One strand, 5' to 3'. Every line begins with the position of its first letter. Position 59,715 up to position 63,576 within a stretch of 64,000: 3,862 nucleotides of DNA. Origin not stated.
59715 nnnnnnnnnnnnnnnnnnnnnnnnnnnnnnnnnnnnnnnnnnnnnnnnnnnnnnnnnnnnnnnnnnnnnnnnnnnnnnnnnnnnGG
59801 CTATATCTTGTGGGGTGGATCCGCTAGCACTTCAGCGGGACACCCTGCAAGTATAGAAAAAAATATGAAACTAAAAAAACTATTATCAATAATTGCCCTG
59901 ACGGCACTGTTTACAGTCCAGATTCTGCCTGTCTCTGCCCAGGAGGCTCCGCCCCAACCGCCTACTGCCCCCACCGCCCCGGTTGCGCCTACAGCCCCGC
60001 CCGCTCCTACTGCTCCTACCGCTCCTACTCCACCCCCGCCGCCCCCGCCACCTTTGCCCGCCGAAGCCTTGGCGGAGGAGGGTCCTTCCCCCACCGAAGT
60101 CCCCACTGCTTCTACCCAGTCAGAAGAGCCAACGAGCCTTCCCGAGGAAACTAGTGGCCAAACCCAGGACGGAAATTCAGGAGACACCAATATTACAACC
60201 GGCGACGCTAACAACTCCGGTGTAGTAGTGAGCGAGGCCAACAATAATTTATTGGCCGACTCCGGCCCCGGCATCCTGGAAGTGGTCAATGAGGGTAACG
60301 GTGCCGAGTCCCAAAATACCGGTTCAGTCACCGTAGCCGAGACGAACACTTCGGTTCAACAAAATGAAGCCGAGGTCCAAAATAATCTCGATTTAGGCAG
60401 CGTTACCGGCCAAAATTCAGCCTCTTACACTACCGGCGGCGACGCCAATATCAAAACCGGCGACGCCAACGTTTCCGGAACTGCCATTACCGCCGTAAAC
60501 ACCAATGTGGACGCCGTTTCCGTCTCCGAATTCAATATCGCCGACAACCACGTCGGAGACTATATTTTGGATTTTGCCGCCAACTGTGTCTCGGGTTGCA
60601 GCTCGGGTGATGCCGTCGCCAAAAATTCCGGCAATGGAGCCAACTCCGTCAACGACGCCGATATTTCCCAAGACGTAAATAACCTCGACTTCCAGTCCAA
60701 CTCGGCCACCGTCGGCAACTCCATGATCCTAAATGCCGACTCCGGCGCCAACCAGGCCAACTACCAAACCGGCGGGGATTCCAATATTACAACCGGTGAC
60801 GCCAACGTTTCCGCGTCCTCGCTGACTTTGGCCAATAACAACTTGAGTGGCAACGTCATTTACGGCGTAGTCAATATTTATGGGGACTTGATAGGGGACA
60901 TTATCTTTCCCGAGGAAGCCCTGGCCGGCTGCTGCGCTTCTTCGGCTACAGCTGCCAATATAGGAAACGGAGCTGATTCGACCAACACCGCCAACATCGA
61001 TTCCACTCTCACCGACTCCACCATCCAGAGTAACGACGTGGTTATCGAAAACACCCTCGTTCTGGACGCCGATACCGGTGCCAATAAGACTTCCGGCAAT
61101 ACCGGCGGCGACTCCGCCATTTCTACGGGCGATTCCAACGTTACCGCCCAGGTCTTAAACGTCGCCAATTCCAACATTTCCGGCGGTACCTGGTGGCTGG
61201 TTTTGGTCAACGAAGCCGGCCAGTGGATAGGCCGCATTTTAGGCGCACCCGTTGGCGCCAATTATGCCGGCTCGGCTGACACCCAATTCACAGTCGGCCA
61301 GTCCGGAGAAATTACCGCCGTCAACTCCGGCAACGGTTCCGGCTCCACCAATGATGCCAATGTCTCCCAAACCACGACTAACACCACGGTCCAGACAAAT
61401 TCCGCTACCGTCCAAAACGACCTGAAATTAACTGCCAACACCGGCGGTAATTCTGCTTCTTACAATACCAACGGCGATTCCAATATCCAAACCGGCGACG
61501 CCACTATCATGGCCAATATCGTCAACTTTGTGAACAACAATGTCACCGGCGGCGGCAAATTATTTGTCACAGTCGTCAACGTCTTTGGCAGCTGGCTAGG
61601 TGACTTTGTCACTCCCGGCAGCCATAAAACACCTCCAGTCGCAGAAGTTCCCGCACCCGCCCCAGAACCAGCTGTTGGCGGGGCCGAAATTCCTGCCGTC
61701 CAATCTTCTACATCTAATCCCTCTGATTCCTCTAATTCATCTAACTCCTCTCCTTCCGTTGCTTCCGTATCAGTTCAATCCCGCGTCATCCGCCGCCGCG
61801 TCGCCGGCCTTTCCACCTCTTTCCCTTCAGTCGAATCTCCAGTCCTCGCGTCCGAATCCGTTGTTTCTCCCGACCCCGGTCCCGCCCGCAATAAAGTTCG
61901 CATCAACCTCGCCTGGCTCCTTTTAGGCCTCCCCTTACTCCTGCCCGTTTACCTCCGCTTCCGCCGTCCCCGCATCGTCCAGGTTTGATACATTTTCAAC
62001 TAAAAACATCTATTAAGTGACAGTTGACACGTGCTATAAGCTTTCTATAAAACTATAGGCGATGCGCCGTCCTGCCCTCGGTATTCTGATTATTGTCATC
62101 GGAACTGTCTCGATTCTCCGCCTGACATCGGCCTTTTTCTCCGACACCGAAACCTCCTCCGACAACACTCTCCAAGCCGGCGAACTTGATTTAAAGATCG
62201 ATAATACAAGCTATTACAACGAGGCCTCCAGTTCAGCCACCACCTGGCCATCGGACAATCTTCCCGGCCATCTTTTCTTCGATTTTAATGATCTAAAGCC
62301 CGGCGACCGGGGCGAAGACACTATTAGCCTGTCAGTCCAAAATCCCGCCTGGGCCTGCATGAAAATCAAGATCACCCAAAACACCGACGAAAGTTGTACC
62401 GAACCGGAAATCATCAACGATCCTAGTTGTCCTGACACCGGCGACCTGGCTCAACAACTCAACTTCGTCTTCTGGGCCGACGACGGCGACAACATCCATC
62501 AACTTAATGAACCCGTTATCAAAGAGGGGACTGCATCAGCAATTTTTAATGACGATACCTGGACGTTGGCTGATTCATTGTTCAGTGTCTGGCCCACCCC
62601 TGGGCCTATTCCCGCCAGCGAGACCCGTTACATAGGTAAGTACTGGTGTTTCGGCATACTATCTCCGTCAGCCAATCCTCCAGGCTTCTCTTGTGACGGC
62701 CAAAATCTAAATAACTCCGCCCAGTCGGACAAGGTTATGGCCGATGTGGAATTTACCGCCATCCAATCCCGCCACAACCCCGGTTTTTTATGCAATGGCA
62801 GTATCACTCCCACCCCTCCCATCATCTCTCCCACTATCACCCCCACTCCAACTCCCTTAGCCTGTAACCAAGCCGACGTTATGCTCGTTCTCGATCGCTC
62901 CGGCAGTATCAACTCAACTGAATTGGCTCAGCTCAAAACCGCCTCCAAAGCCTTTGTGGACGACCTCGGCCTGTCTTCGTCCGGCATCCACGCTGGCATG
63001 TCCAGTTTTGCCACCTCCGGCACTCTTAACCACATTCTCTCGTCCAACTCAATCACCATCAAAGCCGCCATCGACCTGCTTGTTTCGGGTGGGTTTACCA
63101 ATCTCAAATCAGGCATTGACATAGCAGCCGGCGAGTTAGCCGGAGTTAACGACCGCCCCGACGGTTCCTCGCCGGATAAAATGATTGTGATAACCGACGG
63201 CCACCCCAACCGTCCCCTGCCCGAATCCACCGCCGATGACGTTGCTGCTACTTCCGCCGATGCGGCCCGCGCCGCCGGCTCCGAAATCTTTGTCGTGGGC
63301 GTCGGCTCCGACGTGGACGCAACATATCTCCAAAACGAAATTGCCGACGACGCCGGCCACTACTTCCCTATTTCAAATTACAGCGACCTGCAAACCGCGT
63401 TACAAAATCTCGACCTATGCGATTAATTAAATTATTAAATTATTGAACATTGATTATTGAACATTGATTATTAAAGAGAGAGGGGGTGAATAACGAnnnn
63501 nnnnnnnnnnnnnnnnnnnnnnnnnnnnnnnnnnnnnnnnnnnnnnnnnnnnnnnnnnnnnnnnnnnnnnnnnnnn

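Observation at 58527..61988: Two paralogous secreted proteins built from ~70-aa repeats centred on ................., candidate Ca-binding surface fibres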

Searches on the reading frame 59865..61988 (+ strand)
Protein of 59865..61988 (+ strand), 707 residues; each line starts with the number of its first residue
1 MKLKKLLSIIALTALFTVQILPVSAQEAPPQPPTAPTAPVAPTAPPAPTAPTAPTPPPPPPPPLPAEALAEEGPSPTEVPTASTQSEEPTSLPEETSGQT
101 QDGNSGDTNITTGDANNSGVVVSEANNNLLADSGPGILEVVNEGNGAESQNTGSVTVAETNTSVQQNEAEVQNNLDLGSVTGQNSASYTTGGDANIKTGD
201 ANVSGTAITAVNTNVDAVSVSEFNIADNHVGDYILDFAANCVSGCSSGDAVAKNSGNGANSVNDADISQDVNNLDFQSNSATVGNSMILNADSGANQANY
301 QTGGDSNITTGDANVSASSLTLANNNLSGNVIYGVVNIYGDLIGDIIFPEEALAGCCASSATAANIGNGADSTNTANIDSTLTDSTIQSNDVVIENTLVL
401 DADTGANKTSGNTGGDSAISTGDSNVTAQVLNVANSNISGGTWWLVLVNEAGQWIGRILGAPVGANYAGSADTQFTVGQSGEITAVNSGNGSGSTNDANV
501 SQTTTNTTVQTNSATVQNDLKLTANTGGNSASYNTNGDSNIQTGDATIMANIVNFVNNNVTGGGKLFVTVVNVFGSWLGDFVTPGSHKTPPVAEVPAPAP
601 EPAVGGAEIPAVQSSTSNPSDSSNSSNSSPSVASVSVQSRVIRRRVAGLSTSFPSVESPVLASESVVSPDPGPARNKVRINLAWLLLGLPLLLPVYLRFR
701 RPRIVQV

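Call 3: search_protein_families(library=pfam, proteins=[window:59865-61988:+], max_evalue=1)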
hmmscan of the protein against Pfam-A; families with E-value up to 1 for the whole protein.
window:59865-61988:+ (707 aa): 0 families

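Call 4: search_protein_families(library=ncbifam, proteins=[window:59865-61988:+], max_evalue=1)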
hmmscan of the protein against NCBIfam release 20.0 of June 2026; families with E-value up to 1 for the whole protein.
window:59865-61988:+ (707 aa): 0 families

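Call 9: search_solved_structures(query=window:59865-61985:+, max_evalue=10)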
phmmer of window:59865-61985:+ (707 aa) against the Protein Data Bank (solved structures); distinct sequences matched with E-value up to 10: 5.
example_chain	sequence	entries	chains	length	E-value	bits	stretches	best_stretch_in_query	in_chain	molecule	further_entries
6c14_A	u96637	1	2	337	0.0089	18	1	33-72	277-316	Protocadherin-15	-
6c13_A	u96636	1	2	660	0.02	16.8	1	33-72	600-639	Protocadherin-15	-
6vo1_H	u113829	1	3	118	0.84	11.4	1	430-479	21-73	RM20J Heavy chain Fab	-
7k65_A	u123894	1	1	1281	3.4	9.4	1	593-671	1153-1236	Protein patched homolog 1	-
6mg8_A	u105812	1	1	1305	3.5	9.4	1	593-671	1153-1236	Protein patched homolog 1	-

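Call 13: find_homologous_proteins(query=window:59865-61985:+, max_evalue=0.001)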
Query window:59865-61985:+ (707 aa): 578 proteins with E <= 0.001 among 8000 candidates; the best 120 are listed.
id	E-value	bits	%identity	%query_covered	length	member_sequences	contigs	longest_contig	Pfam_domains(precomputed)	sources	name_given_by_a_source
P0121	0.0e+0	1486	100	100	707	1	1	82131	-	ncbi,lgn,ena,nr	ncbi:MAG: Uncharacterized protein G01um101416_206 [Microgenomates group bacterium Gr01-1014_16]|nr:M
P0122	1.9e-271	921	83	78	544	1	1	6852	-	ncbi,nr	ncbi:hypothetical protein HYS82_02260 [Candidatus Amesbacteria bacterium]|nr:hypothetical protein [C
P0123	8.6e-213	727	54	99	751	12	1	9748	-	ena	-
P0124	3.3e-204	698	53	99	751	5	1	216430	-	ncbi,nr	ncbi:TPA: hypothetical protein DCZ90_03305 [Candidatus Amesbacteria bacterium]|nr:hypothetical prote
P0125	2.2e-201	689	53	99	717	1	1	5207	-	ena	-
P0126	7.8e-196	671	54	87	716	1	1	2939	-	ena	-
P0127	3.3e-189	649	54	93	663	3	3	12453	-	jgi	jgi:hypothetical protein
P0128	7.6e-189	648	52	90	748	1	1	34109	-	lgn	-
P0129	9.9e-187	641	57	85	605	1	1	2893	-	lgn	-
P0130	2.5e-186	639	52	99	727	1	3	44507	-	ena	-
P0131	1.3e-184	634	48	100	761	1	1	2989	-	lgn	-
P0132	1.6e-184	633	49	97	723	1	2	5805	-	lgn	-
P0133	6.0e-184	632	48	99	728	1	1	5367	-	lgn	-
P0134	1.7e-182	627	51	91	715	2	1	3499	-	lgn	-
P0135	1.1e-181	624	50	99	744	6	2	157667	-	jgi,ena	-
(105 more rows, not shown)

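Call 42: predict_structure(alignment_id=A4)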
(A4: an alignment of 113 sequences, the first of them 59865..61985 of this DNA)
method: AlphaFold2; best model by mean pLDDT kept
length: 707 residues; sequences in the alignment: 113
mean_pLDDT: 66.7   pTM: 0.58
mean pLDDT of the five models: 66.7, 65.6, 64.3, 63.0, 61.0
residues with pLDDT >= 90: 148; 70-90: 196; 50-70: 153; < 50: 210
segments of 3 or more residues with pLDDT < 50: 61-92, 131-136, 155-158, 241-248, 357-361, 365-370, 461-492, 596-674
pLDDT, mean of each block of 10 residues (from residue 1): 81 80 51 55 55 54 39 37 38 68 95 88 68 44 51 48 74 90 96 95 87 70 83 79 44 55 58 72 91 97 96 92 78 84 86 57 46 52 69 90 96 96 89 74 74 56 38 28 30 50 65 89 97 96 94 82 77 86 75 49 30 31 33 28 31 34 34 51 84 86 52
secondary structure, 60 per line:
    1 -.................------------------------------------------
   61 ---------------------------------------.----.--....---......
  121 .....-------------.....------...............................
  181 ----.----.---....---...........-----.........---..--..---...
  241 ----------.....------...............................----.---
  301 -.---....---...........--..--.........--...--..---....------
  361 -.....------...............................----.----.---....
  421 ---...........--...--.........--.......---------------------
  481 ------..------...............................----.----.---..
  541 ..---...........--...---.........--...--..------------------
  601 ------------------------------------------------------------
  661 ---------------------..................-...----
elements in order (helices of 4 or more, strands of 3 or more residues): H2-18 E108-111 E115-125 E139-143 E150-180 E194-197 E201-211 E217-225 E251-255 E262-292 E306-309 E313-323 E330-338 E341-343 H351-354 E362-366 E373-403 E417-420 E424-434 E437-439 E442-450 E453-459 E495-525 E539-542 E546-556 E559-561 E565-573 E576-578 H682-699

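Call 45: fold_search(model_id=the predicted structure, library=pdb)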
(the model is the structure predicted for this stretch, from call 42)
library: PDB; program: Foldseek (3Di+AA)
matches with E <= 10: 3; with E <= 0.001: 0
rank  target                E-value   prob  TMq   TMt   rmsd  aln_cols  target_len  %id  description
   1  9nqd_0                1.2e+00  0.01  0.04  0.09  26.6       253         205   15  Structure of Pseudomonas FapC Biofilm-Forming Functional Amyloid (released 2025-06-25)
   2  3p4g_B                4.8e+00  0.00  0.03  0.05  33.8       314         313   12  X-ray crystal structure of a hyperactive, Ca2+-dependent, beta-helical antifreeze protein from an Antarctic bacterium (released 2011-04-27)
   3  9j4l_B                8.9e+00  0.00  0.04  0.06  31.6       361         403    9  Crystal structure of GH9l Inulin fructotransferases (IFTase) (released 2024-09-04)

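Call 82: fold_search(model_id=the predicted structure, library=viral)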
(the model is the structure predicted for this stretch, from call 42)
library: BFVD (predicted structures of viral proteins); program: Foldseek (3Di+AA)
matches with E <= 10: 32; with E <= 0.001: 0
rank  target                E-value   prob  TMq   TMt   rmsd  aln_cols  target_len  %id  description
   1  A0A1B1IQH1            8.8e-02  0.02  0.04  0.05  29.8       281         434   12  (no name in the UniProt tables at hand)
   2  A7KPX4                9.2e-02  0.01  0.05  0.06  36.0       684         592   10  Uncharacterized protein [Gallid alphaherpesvirus 2]
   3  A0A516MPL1            9.7e-02  0.06  0.05  0.07  29.8       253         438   13  (no name in the UniProt tables at hand)
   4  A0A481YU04            9.7e-02  0.03  0.04  0.08  37.6       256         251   16  Lipid membrane protein [Marseillevirus LCMAC102]
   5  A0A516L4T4            1.6e-01  0.03  0.04  0.07  30.2       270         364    8  (no name in the UniProt tables at hand)
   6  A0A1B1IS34            2.0e-01  0.02  0.04  0.07  28.2       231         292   15  (no name in the UniProt tables at hand)
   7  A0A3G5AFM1            2.8e-01  0.06  0.05  0.10  40.4       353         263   14  Lipid membrane protein [Solivirus sp.]
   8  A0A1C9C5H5            3.2e-01  0.02  0.10  0.07  34.4       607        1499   10  Uncharacterized protein [Heterosigma akashiwo virus 01]
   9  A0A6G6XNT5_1          3.2e-01  0.00  0.04  0.03  41.8       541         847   13  (no name in the UniProt tables at hand)
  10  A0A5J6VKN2            3.3e-01  0.02  0.06  0.05  36.7       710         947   11  Uncharacterized protein [Megaviridae environmental sample]
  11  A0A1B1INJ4            4.3e-01  0.02  0.05  0.09  28.7       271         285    8  (no name in the UniProt tables at hand)
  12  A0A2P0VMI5            5.4e-01  0.01  0.07  0.06  36.3       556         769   14  Uncharacterized protein [Tetraselmis virus 1]
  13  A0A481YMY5            5.9e-01  0.01  0.04  0.09  33.8       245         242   12  Lipid membrane protein [Pithovirus LCDPAC01]
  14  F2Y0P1                1.0e+00  0.01  0.06  0.04  40.4       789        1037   11  (no name in the UniProt tables at hand)
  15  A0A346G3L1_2          1.1e+00  0.01  0.06  0.05  36.2       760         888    9  (no name in the UniProt tables at hand)
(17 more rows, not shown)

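Call 92: find_encoding_contigs(protein=P0121, flank=10000, max_places=2)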
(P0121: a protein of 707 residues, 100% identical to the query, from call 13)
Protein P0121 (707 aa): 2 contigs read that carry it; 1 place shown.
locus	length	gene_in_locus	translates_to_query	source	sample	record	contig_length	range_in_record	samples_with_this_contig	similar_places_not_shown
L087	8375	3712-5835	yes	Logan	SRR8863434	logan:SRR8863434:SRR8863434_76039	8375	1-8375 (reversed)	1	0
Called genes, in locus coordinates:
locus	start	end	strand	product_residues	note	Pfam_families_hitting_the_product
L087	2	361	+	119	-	?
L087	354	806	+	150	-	PF04203:Sortase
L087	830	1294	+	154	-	-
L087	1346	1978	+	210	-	-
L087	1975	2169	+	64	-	PF10055:DUF2292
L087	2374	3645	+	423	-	-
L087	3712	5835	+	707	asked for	-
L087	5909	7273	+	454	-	PF00092:VWA, PF13519:VWA_2 (weak)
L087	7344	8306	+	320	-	PF12389:Peptidase_M73 (faint)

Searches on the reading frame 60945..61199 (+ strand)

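Call 28: search_protein_families(library=pfam, proteins=[window:60945-61199:+], max_evalue=10)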
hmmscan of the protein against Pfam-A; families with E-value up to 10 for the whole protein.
window:60945-61199:+ (85 aa): 1 family
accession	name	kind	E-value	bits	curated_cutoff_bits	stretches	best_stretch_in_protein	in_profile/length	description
PF20937.3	FHBP_N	-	0.044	14.4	27.6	1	2-63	23-85/92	Factor H binding protein, N-terminal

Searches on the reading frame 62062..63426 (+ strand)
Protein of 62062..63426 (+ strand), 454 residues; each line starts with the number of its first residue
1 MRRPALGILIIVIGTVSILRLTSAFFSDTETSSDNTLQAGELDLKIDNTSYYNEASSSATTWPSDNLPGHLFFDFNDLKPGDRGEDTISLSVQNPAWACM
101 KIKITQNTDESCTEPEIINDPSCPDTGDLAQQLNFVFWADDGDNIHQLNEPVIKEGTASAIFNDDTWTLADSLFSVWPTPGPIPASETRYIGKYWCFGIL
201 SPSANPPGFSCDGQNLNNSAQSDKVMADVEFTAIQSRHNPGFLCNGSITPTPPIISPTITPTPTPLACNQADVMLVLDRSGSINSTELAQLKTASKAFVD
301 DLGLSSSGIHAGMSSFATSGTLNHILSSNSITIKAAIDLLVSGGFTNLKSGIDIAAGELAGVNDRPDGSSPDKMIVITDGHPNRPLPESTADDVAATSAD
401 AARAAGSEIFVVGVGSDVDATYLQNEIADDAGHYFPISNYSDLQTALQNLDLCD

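Call 3: search_protein_families(library=pfam, proteins=[window:62062-63426:+], max_evalue=1)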
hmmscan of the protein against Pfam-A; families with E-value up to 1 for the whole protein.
window:62062-63426:+ (454 aa): 4 families
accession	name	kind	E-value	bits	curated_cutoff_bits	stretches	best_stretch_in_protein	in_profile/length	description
PF00092.34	VWA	-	6e-19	69.4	23.8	1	272-446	1-171/174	von Willebrand factor type A domain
PF13519.12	VWA_2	-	8.2e-07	30.1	27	1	273-381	1-107/107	von Willebrand factor type A domain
PF12389.13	Peptidase_M73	-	0.0001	22.7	22.5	1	5-87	7-67/196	Camelysin metallo-endopeptidase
PF13768.12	VWA_3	-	0.0021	18.5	27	1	343-425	75-144/155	von Willebrand factor type A domain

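Call 4: search_protein_families(library=ncbifam, proteins=[window:62062-63426:+], max_evalue=1)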
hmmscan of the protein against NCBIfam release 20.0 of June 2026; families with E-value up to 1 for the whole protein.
window:62062-63426:+ (454 aa): 5 families
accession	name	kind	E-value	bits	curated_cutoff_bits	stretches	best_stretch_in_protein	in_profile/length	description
NF010238.0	PRK13685.1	subfamily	1.1e-08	34.5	432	1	266-418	92-248/335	hypothetical protein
TIGR04088.1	cognate_SipW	domain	0.00022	21.3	19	1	22-42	15-34/34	SipW-dependent-type signal peptide-containing protein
TIGR00868.1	hCaCC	subfamily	0.0003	18.7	900.85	1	251-384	285-418/863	calcium-activated chloride channel protein 1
TIGR02442.1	Cob-chelat-sub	hypoth_equivalog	0.0041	15.6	779.45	1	271-432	473-634/641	putative cobaltochelatase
TIGR02031.1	BchD-ChlD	equivalog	0.012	14.3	499.55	1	326-398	477-548/608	magnesium chelatase ATPase subunit D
